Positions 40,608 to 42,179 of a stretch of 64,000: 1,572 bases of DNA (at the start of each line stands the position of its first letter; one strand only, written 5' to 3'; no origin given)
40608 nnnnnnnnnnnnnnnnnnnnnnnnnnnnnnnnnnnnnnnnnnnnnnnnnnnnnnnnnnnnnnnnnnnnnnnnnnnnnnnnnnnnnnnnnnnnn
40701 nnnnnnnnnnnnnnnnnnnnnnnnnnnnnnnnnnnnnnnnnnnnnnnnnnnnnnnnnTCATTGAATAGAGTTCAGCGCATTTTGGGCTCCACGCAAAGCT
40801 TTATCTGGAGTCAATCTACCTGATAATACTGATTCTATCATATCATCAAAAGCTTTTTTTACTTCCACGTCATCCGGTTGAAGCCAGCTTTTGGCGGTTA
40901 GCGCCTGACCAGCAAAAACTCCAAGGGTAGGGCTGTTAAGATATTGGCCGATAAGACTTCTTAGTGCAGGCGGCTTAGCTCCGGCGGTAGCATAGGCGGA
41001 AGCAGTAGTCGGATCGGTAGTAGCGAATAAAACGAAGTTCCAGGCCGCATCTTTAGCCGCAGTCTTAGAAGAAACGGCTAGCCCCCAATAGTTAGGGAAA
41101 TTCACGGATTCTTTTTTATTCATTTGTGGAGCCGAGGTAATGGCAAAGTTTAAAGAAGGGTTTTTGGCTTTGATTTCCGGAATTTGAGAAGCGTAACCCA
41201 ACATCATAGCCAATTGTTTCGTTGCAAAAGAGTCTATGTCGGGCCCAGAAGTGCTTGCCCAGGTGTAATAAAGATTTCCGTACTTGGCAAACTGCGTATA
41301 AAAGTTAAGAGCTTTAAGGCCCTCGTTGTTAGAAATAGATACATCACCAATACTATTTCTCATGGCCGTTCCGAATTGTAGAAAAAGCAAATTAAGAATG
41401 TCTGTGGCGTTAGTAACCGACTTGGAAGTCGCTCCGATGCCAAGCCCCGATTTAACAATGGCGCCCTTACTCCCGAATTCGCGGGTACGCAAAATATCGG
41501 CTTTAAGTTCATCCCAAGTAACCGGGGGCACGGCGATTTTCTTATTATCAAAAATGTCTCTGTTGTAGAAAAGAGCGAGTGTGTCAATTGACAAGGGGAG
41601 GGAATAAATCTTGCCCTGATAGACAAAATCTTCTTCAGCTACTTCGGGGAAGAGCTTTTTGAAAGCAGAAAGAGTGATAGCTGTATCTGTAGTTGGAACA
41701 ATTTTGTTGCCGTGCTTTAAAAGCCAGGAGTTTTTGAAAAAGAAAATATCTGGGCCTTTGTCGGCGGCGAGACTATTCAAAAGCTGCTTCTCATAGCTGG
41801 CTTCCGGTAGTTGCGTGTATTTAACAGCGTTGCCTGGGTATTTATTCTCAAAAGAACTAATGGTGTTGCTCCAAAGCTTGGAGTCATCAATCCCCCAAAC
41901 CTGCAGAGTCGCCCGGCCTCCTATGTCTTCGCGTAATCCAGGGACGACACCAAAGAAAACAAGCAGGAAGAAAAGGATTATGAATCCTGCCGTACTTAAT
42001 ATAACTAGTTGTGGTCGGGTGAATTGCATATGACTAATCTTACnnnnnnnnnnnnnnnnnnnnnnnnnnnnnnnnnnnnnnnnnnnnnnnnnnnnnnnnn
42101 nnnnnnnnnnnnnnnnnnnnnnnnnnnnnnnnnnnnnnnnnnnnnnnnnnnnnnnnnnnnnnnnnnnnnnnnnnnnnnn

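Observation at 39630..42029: Three tandem paralogous VirB2/TrbC-like mini-pilins beside an orphan solute-binding protein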

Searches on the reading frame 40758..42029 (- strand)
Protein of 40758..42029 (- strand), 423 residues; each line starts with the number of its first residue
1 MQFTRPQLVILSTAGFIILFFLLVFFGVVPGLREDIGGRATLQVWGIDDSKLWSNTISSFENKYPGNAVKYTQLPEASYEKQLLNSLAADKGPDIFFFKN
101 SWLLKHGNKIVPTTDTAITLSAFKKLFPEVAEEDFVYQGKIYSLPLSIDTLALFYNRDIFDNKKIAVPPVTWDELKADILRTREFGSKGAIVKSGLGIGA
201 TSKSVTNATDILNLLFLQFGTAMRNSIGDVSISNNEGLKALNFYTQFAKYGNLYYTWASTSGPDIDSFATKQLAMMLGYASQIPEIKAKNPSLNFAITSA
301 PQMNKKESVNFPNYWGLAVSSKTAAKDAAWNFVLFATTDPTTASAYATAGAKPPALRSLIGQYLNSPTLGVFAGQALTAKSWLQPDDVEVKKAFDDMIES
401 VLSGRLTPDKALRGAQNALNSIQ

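Call 3: search_protein_families(library=pfam, proteins=[window:40758-42029:-], max_evalue=1)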
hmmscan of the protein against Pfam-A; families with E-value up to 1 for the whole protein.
window:40758-42029:- (423 aa): 3 families
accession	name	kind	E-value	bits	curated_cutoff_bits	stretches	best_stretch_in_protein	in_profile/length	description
PF13416.11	SBP_bac_8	-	2.3e-25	90.4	27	1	57-354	3-261/279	Bacterial extracellular solute-binding protein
PF01547.30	SBP_bac_1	-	4.8e-24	86.3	26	1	60-340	17-304/307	Bacterial extracellular solute-binding protein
PF09796.14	QCR10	-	0.14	12.7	27.5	1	8-36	13-41/63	Ubiquinol-cytochrome-c reductase complex subunit (QCR10)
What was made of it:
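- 40758..42029 (-): Membrane-tethered family-1 solute-binding protein (423 aa). It has an N-terminal TM helix (residues 4-25), a flexible linker, and a MalE-like two-lobe oligosaccharide-binding fold. Its stop codon overlaps the pilC start (ATGA). Pfam SBP_bac_8 at 90 bits and SBP_bac_1 at 86 bits (call 3).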

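Call 4: search_protein_families(library=ncbifam, proteins=[window:40758-42029:-], max_evalue=1)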
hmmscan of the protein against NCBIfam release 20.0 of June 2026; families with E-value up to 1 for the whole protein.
window:40758-42029:- (423 aa): 6 families
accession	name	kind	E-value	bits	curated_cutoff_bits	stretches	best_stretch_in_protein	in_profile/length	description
NF007011.0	PRK09474.1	equivalog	2e-09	36.8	291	1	79-416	69-391/396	maltose/maltodextrin ABC transporter substrate-binding protein MalE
TIGR03850.1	bind_CPR_0540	equivalog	3.3e-08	32.6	299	1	138-175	148-184/437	carbohydrate ABC transporter substrate-binding protein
NF053763.1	ABCarbgalBndGanS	equivalog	2.3e-07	29.9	700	1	121-186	118-183/420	galactooligosaccharide ABC transporter substrate-binding protein GanS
NF008211.0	PRK10974.1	equivalog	0.00095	17.8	411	1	137-189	134-188/439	sn-glycerol-3-phosphate ABC transporter substrate-binding protein UgpB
TIGR03851.1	chitin_NgcE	equivalog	0.0027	16.7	399.65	1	132-177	144-188/450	N-acetylglucosamine/diacetylchitobiose ABC transporter substrate-binding protein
NF004810.0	PRK06157.1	equivalog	0.093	11.8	403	1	302-355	233-285/400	acetyl-CoA acetyltransferase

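Call 18: find_homologous_proteins(query=window:40758-42029:-, max_evalue=0.00001)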
Query window:40758-42029:- (423 aa): 632 proteins with E <= 0.00001 among 8000 candidates; the best 120 are listed.
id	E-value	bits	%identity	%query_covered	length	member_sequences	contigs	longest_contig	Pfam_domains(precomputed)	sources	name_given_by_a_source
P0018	3.1e-278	940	100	100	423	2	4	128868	PF01547.31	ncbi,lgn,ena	ncbi:MAG: extracellular solute-binding protein [Patescibacteria group bacterium]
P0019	9.6e-234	794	83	100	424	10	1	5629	PF13416.12,PF01547.31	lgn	-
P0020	1.4e-230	783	82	100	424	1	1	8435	PF13416.12,PF01547.31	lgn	-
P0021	2.3e-225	766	80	100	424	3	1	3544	PF13416.12,PF01547.31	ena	-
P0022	3.4e-225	765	80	100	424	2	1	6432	PF13416.12,PF01547.31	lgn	-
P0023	1.5e-222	757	79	100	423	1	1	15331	PF13416.12,PF01547.31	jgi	jgi:multiple sugar transport system substrate-binding protein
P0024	3.6e-221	752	78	100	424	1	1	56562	PF01547.31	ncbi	-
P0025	1.6e-210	717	75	100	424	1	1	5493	PF13416.12,PF01547.31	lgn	-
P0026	3.4e-161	555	58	100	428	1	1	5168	PF13416.12,PF01547.31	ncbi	-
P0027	3.8e-161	554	57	100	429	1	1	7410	PF13416.12,PF01547.31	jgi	-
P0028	3.9e-157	541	58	100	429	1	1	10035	PF13416.12,PF01547.31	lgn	-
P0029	1.4e-156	539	59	98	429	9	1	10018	PF13416.12,PF01547.31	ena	-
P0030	8.2e-156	537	58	100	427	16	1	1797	PF13416.12,PF01547.31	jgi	-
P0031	3.4e-155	535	59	99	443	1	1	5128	PF13416.12,PF01547.31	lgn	-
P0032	3.8e-152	525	57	99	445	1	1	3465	PF01547.31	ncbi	-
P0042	1.7e-129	450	49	93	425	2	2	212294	PF13416.12,PF01547.31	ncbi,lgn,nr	ncbi:MAG: extracellular solute-binding protein [Patescibacteria group bacterium]|nr:extracellular so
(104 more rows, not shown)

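Call 20: find_encoding_contigs(protein=P0018, flank=10000, max_places=3)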
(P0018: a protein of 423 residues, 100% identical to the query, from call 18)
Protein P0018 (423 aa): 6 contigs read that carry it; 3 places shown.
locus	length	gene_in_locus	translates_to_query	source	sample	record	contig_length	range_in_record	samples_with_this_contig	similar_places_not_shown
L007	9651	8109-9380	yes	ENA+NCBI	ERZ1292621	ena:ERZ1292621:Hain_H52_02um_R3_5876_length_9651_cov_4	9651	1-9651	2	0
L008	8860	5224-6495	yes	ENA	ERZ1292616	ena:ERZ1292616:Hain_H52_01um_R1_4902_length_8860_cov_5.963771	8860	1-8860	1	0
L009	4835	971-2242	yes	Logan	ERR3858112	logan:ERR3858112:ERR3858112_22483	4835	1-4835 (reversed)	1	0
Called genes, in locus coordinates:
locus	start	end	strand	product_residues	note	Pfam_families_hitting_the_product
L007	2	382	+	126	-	PF01297:ZnuA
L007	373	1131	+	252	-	PF02463:SMC_N (weak), PF00005:ABC_tran, PF13304:AAA_21 (faint)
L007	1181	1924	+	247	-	PF00950:ABC-3, PF01032:FecCD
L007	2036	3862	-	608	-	-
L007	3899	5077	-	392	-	PF23459:S1_RRP5 (faint), PF00575:S1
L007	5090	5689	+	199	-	PF13483:Lactamase_B_3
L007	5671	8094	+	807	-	PF00521:DNA_topoisoIV, PF03989:DNA_gyraseA_C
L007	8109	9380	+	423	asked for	PF01547:SBP_bac_1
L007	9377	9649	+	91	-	?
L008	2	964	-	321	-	?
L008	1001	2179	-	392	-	PF23459:S1_RRP5 (faint), PF00575:S1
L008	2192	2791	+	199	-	PF13483:Lactamase_B_3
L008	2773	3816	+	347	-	-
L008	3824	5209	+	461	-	PF00521:DNA_topoisoIV, PF03989:DNA_gyraseA_C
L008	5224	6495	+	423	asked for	PF01547:SBP_bac_1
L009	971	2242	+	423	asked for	PF01547:SBP_bac_1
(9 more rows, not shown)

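Call 21: find_related_loci(query=A1, collection=genome_contigs, flank=10000)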
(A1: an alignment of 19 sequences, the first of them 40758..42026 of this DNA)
Query A1 (422 aa) in genome_contigs; peptide patterns used: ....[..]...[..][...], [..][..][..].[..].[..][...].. (x = any residue, [..] = any of these).
599 stretches matched a pattern (row limit reached: there are more); 580 encode a relative of the query (tblastn E <= 1e-3); the best 80 are kept; 80 distinct loci.
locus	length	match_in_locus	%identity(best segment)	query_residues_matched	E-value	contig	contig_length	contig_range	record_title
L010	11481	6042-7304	84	1-421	0e+0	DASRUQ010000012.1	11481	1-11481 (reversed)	MAG TPA_asm: Candidatus Paceibacterota bacterium isolate SMAG_U8181 k141_684232, whole genome shotgun sequence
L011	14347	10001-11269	58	1-421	8e-162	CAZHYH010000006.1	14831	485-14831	MAG TPA_asm: uncultured Candidatus Saccharibacteria bacterium isolate binchicken_co387_517 genome assembly, contig: NODE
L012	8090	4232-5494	51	1-419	9e-144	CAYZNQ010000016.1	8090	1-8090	MAG TPA_asm: uncultured Candidatus Saccharibacteria bacterium isolate SRP118108_co5_393 genome assembly, contig: NODE_10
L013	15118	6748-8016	52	1-421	4e-142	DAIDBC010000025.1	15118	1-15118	MAG TPA_asm: Candidatus Colwellbacteria bacterium isolate clean1856 k141_105465, whole genome shotgun sequence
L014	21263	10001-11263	50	1-421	2e-136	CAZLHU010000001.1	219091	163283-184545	MAG TPA_asm: uncultured Candidatus Saccharibacteria bacterium isolate binchicken_co3_595 genome assembly, contig: NODE_6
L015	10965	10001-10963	62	1-318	5e-132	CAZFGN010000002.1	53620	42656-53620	MAG TPA_asm: uncultured Candidatus Saccharibacteria bacterium isolate binchicken_co95_64 genome assembly, contig: NODE_1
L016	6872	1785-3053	46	2-421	1e-126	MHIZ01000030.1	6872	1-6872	MAG: Candidatus Colwellbacteria bacterium RIFCSPLOWO2_02_FULL_44_20b rifcsplowo2_02_scaffold_49248, whole genome shotgun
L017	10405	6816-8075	47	1-421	3e-125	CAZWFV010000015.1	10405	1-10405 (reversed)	MAG TPA_asm: uncultured Candidatus Saccharibacteria bacterium isolate SRP271791_co2_72 genome assembly, contig: NODE_167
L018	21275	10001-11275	45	3-421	7e-118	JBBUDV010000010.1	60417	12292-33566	MAG: Patescibacteria group bacterium isolate H41-bin049 H41_bin049_000000000010, whole genome shotgun sequence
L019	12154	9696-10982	50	2-418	3e-117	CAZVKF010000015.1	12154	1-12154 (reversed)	MAG TPA_asm: uncultured Candidatus Saccharibacteria bacterium isolate binchicken_co38_1281 genome assembly, contig: NODE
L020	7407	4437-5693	46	1-419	1e-116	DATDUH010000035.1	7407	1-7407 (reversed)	MAG TPA_asm: Candidatus Paceibacterota bacterium isolate SMAG_U8053 k141_2307854, whole genome shotgun sequence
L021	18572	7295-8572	42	2-421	1e-112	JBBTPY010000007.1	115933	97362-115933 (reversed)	MAG: Patescibacteria group bacterium isolate H52-bin120_1 H52_bin120_1_000000000007, whole genome shotgun sequence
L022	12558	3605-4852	43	2-421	1e-111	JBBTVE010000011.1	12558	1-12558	MAG: Patescibacteria group bacterium isolate H52-bin098_1 H52_bin098_1_000000000011, whole genome shotgun sequence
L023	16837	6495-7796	43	2-421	6e-111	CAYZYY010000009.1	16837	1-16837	MAG TPA_asm: uncultured Candidatus Saccharibacteria bacterium isolate binchicken_co129_17 genome assembly, contig: NODE_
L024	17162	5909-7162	41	2-421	2e-110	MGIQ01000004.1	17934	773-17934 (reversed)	MAG: Candidatus Wolfebacteria bacterium RIFCSPLOWO2_01_FULL_38_11 rifcsplowo2_01_scaffold_15887, whole genome shotgun se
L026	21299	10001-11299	42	17-421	1e-108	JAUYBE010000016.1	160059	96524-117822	MAG: bacterium isolate C19_maxbin.019_sub C19_k141_31568, whole genome shotgun sequence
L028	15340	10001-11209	43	15-421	3e-106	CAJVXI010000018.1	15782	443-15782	TPA_asm: uncultured bacterium isolate DRR093005_bin.15_MetaBAT_v2.12.1_MAG genome assembly, contig: NODE_1633_length_157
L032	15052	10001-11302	42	1-421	5e-105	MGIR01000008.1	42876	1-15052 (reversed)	MAG: Candidatus Wolfebacteria bacterium RIFCSPLOWO2_01_FULL_45_19 rifcsplowo2_01_scaffold_3122, whole genome shotgun seq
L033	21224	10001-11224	44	26-421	5e-105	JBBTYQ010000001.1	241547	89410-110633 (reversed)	MAG: Patescibacteria group bacterium isolate H41-bin047_1 H41_bin047_1_000000000001, whole genome shotgun sequence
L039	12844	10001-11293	40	2-421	2e-103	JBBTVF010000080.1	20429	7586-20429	MAG: Patescibacteria group bacterium isolate H52-bin056 H52_bin056_000000000080, whole genome shotgun sequence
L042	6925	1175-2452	39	3-421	4e-102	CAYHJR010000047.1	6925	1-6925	MAG TPA_asm: uncultured Candidatus Saccharibacteria bacterium isolate ERP119705_co13_491 genome assembly, contig: NODE_1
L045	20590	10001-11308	45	2-422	2e-101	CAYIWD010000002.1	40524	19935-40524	MAG TPA_asm: uncultured Candidatus Saccharibacteria bacterium isolate ERP119705_co3_600 genome assembly, contig: NODE_95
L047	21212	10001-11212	44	19-419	5e-101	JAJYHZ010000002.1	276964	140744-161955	MAG: bacterium isolate DBS2-1.bin102 NODE_36_length_276964_cov_44.352977, whole genome shotgun sequence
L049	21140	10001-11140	42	44-421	3e-100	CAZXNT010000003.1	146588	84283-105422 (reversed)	MAG TPA_asm: uncultured Candidatus Saccharibacteria bacterium isolate SRP302447_co2_43 genome assembly, contig: NODE_378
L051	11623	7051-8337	38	1-421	8e-100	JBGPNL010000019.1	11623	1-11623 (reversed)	MAG: Candidatus Paceibacteria bacterium isolate OBJ_0618_7090110_215 k141_6557682_length_11623_cov_12.0013, whole genome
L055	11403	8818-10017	44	36-418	1e-98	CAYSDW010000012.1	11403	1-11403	MAG TPA_asm: uncultured Candidatus Saccharibacteria bacterium isolate binchicken_co134_1259 genome assembly, contig: NOD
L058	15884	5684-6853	42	38-421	6e-98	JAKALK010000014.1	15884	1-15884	MAG: bacterium isolate WY5.bin125 NODE_6054_length_15884_cov_1.531256, whole genome shotgun sequence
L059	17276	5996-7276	41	2-419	9e-98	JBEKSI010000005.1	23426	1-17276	MAG: Minisyncoccia bacterium isolate SPRUCE 530 SPRUCE_530_5, whole genome shotgun sequence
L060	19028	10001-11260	40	2-421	5e-97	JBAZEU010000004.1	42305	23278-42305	MAG: Candidatus Paceibacterota bacterium isolate SO_2017_LW3_133 NODE_2066_length_42305_cov_3.223055_LW162_2017, whole g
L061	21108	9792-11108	43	2-421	5e-97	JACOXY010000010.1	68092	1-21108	MAG: Candidatus Liptonbacteria bacterium isolate NC_groundwater_165_Ag_S-0.1um_43_15 S4_GD2017_2_S1_scaffold_191, whole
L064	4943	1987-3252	39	2-418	3e-96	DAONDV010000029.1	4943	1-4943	MAG TPA_asm: Candidatus Paceibacterota bacterium isolate AMR_MDS_3886 NODE_20186_length_4943_cov_35.371522, whole genome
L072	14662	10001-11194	41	2-421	2e-92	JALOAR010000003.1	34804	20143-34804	MAG: Candidatus Colwellbacteria bacterium isolate SO_2017_LW2 bin 35 scaffold_2723_c1_LW138R_2017, whole genome shotgun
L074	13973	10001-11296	39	1-421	4e-92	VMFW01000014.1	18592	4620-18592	MAG: Parcubacteria group bacterium Gr01-1014_20 G01um101420_scaffold_1047, whole genome shotgun sequence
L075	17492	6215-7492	38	1-421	1e-91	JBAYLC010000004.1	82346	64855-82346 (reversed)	MAG: Candidatus Paceibacterota bacterium isolate SO_2016_GW1_94 scaffold00673_OW334_2016, whole genome shotgun sequence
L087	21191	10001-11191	38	31-421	3e-88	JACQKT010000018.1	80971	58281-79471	MAG: Candidatus Liptonbacteria bacterium isolate NC_groundwater_1184_Ag_S-0.1um_47_66 S_p1_S3_coassembly_k141_1246457, w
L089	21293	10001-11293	37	2-421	7e-88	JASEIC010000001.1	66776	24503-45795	MAG: Patescibacteria group bacterium isolate Yes70-39 NODE_1_length_66776_cov_106.878449, whole genome shotgun sequence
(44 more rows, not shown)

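Call 37: search_solved_structures(query=A1, max_evalue=0.001)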
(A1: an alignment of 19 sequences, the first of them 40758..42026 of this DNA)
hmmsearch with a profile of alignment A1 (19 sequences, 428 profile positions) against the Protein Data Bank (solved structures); distinct sequences matched with E-value up to 0.001: 510 (the best 60 are shown).
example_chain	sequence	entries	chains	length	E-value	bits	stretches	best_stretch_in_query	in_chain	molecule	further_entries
5ci5_A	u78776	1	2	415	2.4e-28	102.1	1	38-425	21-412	Extracellular solute-binding protein family 1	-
3uor_A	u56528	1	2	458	1.3e-21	79.9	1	37-426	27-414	ABC transporter sugar binding protein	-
1eu8_A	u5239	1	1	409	6e-21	77.8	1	43-340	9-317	TREHALOSE/MALTOSE BINDING PROTEIN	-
4qrz_A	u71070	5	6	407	1.4e-19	73.2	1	37-422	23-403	ABC-TYPE SUGAR TRANSPORTER | ABC transporter, substrate binding protein (Sugar)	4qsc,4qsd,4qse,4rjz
4r9f_A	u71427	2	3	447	7.2e-19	70.9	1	13-421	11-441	MBP1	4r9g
8art_A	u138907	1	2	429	1.9e-17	66.2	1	37-183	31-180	Putative secreted maltose-binding protein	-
6rjy_A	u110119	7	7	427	2.6e-17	65.8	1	37-378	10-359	Arabino-oligosaccharids-binding protein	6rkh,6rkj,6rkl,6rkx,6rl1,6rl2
3jzj_A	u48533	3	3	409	9.4e-17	63.9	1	39-178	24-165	Acarbose/maltose binding protein GacH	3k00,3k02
6dts_A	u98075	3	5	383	1e-16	63.8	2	39-163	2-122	maltose-binding protein MalE2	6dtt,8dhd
3k01_A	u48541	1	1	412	1.1e-16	63.7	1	39-178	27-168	Acarbose/maltose binding protein GacH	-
1elj_A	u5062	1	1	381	1.6e-16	63.2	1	41-406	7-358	MALTODEXTRIN-BINDING PROTEIN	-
9xor_A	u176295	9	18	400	2.6e-16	62.5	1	52-425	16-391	maltose-binding protein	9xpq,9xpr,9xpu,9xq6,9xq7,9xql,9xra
2fnc_A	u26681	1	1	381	2.8e-16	62.4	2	40-163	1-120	maltose ABC transporter, periplasmic maltose-binding protein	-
6dtu_A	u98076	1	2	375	8.5e-16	60.8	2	41-175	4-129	maltose-binding protein MalE1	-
2gha_A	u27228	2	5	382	8.9e-16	60.7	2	41-175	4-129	maltose ABC transporter, periplasmic maltose-binding protein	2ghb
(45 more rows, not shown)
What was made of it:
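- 40758..42029 (-): A profile search against the PDB gives a full-length match to 5ci5 (E 2e-28; call 37).
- On Family-1 ABC-transporter solute-binding protein (MalE-like): PDB profile E 2e-28 (call 37).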

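Call 40: search_protein_families(library=pfam, proteins=[L028:6816-7127:+, L072:12829-13950:-, L059:10758-11780:-, L042:6134-6727:-, L039:11886-12401:-, L024:14270-15943:-, L049:13644-14438:+, L089:12647-14074:+, L051:10797-11303:+, L064:1405-1938:+], max_evalue=0.01)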
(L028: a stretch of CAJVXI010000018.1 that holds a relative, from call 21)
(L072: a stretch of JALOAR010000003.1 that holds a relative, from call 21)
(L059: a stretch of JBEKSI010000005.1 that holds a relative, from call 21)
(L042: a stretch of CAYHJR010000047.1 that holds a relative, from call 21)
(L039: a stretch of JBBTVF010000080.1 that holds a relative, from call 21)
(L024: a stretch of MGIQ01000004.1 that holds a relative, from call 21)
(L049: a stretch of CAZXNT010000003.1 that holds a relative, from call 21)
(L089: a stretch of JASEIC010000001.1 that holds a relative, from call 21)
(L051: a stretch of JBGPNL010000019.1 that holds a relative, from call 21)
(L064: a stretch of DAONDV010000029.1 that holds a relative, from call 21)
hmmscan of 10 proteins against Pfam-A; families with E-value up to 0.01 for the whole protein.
L028:6816-7127:+ (103 aa): 2 families
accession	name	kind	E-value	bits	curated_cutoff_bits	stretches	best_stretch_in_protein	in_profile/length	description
PF19506.4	DUF6040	-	0.004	17.1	23.4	1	9-75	129-195/233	Family of unknown function (DUF6040)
PF00352.27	TBP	-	0.0045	17.2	22.9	1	42-93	31-83/85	Transcription factor TFIID (or TATA-binding protein, TBP)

L072:12829-13950:- (373 aa): 1 family
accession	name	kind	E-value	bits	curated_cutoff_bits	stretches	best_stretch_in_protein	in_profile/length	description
PF01145.31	Band_7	-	1.9e-13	51.3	23.6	1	54-304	5-169/176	SPFH domain / Band 7 family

L059:10758-11780:- (340 aa): 1 family
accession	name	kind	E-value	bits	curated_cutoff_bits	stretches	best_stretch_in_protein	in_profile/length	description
PF01145.31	Band_7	-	1.3e-15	58.3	23.6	1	50-289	2-172/176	SPFH domain / Band 7 family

L042:6134-6727:- (197 aa): 4 families
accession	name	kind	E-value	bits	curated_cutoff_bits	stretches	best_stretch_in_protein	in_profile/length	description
PF20803.2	PaaX_M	-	9.9e-15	54.8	24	1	121-188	9-76/83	PaaX protein central Cas2-like domain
PF09827.14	CRISPR_Cas2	-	4e-06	27.4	23.8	1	122-158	4-37/74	CRISPR associated protein Cas2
PF14277.12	DUF4364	-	0.0022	18.3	26.9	1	63-103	37-77/162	Domain of unknown function (DUF4364)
PF21921.2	Ski7_2nd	-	0.0051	17.2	27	1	57-117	43-101/105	Ski7 domain II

L039:11886-12401:- (171 aa): 2 families
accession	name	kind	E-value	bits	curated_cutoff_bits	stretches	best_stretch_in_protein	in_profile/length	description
PF01371.25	Trp_repressor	-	2.7e-07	31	27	1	24-93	3-73/88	Trp repressor protein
PF00196.25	GerE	-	0.0082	16.2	23.5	0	65-96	13-44/57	Bacterial regulatory proteins, luxR family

L024:14270-15943:- (557 aa): 1 family
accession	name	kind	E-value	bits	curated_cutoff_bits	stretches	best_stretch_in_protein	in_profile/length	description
PF00496.27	SBP_bac_5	-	7.8e-65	219.8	32.4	1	90-457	5-360/368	Bacterial extracellular solute-binding proteins, family 5 Middle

L049:13644-14438:+ (264 aa): 0 families

L089:12647-14074:+ (475 aa): 2 families
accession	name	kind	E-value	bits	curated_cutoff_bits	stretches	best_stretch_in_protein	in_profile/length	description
PF02366.24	PMT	-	1.2e-28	100.8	22.7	1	38-282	5-241/245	Dolichyl-phosphate-mannose-protein mannosyltransferase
PF16192.10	PMT_4TMC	-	4.5e-25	88.7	32.4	1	326-474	16-185/202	C-terminal four TMM region of protein-O-mannosyltransferase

L051:10797-11303:+ (168 aa): 0 families

L064:1405-1938:+ (177 aa): 17 families
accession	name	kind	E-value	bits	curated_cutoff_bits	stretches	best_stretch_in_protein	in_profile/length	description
PF13649.12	Methyltransf_25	-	1.7e-18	67.5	27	1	25-123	2-97/97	Methyltransferase domain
PF13847.12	Methyltransf_31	-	3.8e-18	66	27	1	21-133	4-115/145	Methyltransferase domain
PF08241.18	Methyltransf_11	-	1.7e-16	61.1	21.2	1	26-126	2-94/95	Methyltransferase domain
PF01209.24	Ubie_methyltran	-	9.3e-11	42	20.1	1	14-130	41-154/233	ubiE/COQ5 methyltransferase family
PF08242.18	Methyltransf_12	-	1.1e-10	42.5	30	1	26-124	2-97/98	Methyltransferase domain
PF05175.20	MTS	-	3.8e-10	40.1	23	1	15-128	26-139/170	Methyltransferase small domain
PF13489.12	Methyltransf_23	-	7.3e-08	32.7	27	1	26-134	28-123/164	Methyltransferase domain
PF01728.25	FtsJ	-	3.9e-06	27.4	24.1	1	11-96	11-97/181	FtsJ-like methyltransferase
PF06325.19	PrmA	-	5.6e-06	26.5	22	1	13-125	155-256/296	Ribosomal protein L11 methyltransferase (PrmA)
PF13679.12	Methyltransf_32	-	1.2e-05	25.8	27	1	20-96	25-107/143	Methyltransferase domain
PF02353.26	CMAS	-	2.9e-05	24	27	1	12-127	54-164/273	Mycolic acid cyclopropane synthetase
PF03848.20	TehB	-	3.5e-05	23.8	20.4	1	11-129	21-134/193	Tellurite resistance protein TehB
PF01135.25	PCMT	-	0.00088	19.5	20.3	1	7-75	60-128/210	Protein-L-isoaspartate(D-aspartate) O-methyltransferase (PCMT)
PF02390.23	Methyltransf_4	-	0.0039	17.1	24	1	24-77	5-57/173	Putative methyltransferase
PF01596.23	Methyltransf_3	-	0.0045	16.7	22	1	27-129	51-153/204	O-methyltransferase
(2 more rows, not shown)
